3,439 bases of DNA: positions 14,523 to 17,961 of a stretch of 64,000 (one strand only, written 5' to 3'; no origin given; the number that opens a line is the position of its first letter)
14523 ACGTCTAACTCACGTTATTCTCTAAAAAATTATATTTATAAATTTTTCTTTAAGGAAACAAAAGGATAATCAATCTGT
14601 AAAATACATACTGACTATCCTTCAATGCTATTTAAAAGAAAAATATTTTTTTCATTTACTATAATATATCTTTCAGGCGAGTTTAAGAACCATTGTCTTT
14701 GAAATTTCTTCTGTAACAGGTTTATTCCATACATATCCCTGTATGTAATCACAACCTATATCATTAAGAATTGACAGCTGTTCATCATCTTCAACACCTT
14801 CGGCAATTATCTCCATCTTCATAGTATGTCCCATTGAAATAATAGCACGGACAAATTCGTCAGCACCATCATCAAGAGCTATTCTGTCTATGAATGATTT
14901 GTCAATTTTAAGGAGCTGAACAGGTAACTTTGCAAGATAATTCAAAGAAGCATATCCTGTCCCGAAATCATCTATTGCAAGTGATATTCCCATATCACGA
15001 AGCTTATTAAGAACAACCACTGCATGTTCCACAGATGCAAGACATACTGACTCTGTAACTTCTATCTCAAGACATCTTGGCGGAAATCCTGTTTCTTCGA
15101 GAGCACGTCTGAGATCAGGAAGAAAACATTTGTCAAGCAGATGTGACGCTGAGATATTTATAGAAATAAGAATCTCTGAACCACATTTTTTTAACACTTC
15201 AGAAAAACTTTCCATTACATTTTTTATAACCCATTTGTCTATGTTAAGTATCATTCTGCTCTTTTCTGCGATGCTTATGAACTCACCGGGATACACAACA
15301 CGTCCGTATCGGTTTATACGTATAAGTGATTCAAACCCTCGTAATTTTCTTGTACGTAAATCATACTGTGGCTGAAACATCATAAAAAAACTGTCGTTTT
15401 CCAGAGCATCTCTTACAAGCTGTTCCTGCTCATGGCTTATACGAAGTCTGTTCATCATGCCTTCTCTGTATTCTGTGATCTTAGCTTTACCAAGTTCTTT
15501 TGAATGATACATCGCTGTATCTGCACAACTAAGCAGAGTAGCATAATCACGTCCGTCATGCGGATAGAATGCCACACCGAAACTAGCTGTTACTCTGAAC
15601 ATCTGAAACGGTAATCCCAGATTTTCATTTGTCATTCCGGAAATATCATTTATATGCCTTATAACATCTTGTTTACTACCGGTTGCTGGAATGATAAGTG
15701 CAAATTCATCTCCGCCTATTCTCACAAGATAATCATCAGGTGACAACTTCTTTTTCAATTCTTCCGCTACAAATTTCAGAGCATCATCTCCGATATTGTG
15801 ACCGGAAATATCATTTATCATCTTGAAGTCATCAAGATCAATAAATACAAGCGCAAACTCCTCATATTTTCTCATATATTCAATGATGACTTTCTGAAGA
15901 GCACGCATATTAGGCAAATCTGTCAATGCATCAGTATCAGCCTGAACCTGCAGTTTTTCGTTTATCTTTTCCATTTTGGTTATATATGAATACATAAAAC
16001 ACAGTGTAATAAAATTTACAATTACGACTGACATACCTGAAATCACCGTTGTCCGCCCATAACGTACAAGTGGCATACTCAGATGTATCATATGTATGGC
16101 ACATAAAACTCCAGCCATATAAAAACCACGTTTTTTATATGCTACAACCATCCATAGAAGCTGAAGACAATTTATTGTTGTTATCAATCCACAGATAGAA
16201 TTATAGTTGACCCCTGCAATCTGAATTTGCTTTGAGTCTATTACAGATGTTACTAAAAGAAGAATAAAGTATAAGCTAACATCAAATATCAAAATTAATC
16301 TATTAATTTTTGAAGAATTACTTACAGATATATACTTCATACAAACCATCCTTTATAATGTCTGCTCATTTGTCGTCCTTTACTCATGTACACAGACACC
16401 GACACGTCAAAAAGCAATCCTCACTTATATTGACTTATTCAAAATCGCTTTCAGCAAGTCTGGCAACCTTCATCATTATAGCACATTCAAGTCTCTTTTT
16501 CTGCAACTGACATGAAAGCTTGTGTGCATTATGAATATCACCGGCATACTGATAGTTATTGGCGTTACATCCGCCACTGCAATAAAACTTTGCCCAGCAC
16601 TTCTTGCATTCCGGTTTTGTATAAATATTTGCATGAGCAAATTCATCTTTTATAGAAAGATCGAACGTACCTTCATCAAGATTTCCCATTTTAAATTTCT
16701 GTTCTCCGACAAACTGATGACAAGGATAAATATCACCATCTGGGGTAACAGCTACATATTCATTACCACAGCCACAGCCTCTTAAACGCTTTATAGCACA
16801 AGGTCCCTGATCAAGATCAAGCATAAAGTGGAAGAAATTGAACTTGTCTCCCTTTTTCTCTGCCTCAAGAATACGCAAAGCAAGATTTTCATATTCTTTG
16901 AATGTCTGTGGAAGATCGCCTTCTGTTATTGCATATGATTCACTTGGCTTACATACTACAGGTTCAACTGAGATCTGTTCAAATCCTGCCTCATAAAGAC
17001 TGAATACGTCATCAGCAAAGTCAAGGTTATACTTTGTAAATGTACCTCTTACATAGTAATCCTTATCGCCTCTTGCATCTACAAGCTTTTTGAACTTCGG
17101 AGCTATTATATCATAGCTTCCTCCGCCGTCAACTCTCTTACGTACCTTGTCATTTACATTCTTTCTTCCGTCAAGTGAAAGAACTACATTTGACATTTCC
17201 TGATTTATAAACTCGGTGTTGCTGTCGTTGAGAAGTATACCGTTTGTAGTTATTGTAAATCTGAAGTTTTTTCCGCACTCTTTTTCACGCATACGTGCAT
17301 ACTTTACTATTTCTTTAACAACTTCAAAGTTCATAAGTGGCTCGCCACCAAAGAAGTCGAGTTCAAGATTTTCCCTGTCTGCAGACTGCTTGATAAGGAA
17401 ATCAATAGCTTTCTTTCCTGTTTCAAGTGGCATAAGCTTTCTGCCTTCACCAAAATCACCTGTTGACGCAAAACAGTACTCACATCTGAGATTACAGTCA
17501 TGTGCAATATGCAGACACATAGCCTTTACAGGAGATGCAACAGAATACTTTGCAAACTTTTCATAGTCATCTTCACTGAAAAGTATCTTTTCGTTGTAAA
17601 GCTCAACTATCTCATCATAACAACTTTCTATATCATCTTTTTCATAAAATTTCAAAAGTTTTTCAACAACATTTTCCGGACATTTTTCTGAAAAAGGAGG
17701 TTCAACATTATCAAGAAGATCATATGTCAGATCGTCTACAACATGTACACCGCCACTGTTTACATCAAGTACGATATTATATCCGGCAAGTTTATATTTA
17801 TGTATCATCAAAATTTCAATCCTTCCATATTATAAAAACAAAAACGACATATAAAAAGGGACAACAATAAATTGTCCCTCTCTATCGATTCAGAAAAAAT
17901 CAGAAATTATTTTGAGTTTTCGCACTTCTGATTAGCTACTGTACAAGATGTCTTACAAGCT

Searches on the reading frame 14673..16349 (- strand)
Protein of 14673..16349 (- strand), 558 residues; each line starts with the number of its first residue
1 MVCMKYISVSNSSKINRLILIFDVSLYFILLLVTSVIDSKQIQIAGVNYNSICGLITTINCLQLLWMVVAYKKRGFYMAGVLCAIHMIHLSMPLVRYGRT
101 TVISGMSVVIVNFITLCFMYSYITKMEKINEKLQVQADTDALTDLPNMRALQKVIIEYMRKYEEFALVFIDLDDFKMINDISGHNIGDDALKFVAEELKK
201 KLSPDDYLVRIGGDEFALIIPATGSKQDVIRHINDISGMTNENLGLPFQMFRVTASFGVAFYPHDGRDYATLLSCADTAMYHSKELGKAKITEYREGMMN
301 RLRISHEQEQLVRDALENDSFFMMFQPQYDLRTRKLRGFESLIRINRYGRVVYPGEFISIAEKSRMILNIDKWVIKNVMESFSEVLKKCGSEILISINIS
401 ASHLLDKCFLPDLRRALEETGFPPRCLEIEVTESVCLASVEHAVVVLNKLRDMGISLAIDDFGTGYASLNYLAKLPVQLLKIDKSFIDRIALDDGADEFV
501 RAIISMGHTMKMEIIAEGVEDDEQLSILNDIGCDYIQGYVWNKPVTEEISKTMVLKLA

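Call 47: search_protein_families(library=pfam, proteins=[window:14673-16349:-], max_evalue=0.00001)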
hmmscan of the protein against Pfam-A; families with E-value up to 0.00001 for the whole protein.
window:14673-16349:- (558 aa): 2 families
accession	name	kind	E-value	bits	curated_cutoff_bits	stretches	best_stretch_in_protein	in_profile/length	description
PF00563.25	EAL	-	1.2e-71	241.3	31.3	1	312-544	4-236/236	EAL domain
PF00990.26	GGDEF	-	1.7e-35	122.6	23.8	1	137-288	1-159/161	Diguanylate cyclase, GGDEF domain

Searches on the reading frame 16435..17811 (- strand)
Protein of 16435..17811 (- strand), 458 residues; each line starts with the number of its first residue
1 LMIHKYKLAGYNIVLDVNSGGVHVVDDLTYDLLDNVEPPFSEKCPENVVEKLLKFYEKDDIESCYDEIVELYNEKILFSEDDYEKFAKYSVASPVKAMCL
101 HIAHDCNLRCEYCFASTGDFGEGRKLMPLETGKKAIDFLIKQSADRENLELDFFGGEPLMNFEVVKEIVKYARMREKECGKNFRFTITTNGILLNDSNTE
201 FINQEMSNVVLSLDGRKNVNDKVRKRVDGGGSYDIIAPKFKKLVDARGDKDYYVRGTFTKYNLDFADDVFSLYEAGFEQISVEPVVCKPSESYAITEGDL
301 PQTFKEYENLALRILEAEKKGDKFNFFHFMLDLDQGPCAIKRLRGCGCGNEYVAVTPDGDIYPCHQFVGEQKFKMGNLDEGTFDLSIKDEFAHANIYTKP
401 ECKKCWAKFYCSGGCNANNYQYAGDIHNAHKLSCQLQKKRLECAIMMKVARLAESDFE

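Call 47: search_protein_families(library=pfam, proteins=[window:16435-17811:-], max_evalue=0.00001)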
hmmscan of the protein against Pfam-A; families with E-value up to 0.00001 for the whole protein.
window:16435-17811:- (458 aa): 3 families
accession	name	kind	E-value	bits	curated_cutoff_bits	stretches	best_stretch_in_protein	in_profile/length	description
PF13353.11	Fer4_12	-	3.1e-13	50.6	22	1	99-219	8-119/137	4Fe-4S single cluster domain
PF04055.27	Radical_SAM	-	2.6e-12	47.7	29.5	1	103-247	4-140/166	Radical SAM superfamily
PF13186.11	SPASM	-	5.1e-07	30.3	21.5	1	346-406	1-67/67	Iron-sulfur cluster-binding domain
